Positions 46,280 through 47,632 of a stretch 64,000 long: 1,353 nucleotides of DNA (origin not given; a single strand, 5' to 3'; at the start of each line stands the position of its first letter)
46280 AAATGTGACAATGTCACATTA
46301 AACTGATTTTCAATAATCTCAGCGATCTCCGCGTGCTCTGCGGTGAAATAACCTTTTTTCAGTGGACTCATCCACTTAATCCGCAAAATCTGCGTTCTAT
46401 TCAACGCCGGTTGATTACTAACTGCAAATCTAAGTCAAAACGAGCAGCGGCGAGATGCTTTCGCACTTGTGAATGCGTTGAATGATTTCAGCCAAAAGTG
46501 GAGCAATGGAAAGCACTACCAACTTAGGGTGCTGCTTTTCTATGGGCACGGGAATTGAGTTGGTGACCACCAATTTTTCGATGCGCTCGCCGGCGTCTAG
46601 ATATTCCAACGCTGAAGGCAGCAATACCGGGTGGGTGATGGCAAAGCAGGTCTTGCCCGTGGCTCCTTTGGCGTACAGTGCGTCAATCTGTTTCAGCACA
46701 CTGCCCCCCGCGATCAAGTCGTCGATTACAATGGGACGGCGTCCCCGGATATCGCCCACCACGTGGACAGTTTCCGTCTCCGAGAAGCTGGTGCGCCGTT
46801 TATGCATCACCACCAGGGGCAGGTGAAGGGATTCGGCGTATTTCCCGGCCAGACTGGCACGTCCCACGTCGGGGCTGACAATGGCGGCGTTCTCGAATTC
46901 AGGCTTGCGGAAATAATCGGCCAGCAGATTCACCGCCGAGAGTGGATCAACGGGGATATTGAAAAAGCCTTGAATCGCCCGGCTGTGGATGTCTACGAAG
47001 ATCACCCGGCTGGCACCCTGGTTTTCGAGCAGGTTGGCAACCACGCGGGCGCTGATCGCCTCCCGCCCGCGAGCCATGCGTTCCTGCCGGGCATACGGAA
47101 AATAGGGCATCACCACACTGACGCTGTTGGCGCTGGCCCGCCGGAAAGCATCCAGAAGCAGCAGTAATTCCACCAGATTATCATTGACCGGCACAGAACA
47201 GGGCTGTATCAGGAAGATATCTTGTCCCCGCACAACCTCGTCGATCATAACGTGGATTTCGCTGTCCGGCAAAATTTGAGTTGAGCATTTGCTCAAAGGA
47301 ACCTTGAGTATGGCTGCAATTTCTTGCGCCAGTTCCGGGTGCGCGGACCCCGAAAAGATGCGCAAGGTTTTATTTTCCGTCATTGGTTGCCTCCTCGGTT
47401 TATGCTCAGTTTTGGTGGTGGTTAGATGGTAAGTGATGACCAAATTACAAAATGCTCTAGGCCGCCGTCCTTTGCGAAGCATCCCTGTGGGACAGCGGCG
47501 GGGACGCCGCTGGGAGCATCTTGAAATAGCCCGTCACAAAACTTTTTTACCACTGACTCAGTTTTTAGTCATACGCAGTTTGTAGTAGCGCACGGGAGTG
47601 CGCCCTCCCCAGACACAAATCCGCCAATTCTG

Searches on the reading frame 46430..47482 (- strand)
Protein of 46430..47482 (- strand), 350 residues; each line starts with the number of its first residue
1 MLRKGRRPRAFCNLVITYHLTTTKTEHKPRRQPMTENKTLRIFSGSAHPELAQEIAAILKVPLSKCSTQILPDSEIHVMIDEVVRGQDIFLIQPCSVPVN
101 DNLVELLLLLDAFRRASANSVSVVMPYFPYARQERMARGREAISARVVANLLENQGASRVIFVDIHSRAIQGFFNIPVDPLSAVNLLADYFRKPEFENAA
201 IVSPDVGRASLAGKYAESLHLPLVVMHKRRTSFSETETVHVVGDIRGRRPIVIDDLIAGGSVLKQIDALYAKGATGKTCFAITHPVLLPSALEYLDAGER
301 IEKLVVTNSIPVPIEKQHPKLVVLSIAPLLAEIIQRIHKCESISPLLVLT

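Call 33: search_protein_families(library=pfam, proteins=[window:46430-47482:-], max_evalue=0.001)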
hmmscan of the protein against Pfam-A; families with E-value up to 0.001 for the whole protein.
window:46430-47482:- (350 aa): 3 families
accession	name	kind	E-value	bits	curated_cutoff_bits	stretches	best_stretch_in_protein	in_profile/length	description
PF13793.12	Pribosyltran_N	-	2.5e-44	150.3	25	1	40-156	1-117/117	N-terminal domain of ribose phosphate pyrophosphokinase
PF14572.12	Pribosyl_synth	-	4.5e-19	69.5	27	1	238-346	74-182/184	Phosphoribosyl synthetase-associated domain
PF00156.33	Pribosyltran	-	2.9e-07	30.4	26.3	1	186-274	18-115/158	Phosphoribosyl transferase domain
